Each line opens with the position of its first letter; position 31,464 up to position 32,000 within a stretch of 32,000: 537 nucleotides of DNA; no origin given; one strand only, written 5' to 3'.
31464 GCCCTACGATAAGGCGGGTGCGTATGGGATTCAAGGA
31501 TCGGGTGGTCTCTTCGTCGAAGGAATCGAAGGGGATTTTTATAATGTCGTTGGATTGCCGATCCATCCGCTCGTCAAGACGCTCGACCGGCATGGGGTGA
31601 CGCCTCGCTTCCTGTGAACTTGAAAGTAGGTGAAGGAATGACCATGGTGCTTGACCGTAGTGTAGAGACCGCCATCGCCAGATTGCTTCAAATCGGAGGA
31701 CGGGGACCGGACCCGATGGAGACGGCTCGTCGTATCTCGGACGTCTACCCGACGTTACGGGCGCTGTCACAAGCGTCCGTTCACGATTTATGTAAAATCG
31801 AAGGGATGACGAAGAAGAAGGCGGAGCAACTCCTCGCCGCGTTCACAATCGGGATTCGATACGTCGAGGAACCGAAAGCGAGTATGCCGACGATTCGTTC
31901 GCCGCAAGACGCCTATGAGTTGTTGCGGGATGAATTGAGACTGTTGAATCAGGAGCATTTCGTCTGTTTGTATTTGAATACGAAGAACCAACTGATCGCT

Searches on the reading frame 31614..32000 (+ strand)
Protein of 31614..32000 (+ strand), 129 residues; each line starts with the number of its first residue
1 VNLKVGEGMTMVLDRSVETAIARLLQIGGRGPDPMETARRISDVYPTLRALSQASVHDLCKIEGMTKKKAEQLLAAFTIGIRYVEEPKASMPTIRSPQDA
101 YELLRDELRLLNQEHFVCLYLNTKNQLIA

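Call 4: search_protein_families(library=pfam, proteins=[window:31614-32000:+], max_evalue=0.01)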
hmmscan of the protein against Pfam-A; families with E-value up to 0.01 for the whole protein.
window:31614-32000:+ (129 aa): 5 families
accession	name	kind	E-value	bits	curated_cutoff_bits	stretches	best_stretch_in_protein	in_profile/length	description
PF14520.12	HHH_5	-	8.2e-08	33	27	1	36-76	13-54/57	Helix-hairpin-helix domain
PF04002.20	RadC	-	2.3e-06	28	22.1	1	94-129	1-36/121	RadC-like JAB domain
PF20582.4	UPF0758_N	-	4e-05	24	27.1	1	21-70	28-76/77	UPF0758 N-terminal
PF12826.13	HHH_2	-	0.00034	21.1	27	1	36-77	14-55/64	Helix-hairpin-helix motif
PF00633.29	HHH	-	0.00071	19.8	24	1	48-75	2-29/30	Helix-hairpin-helix motif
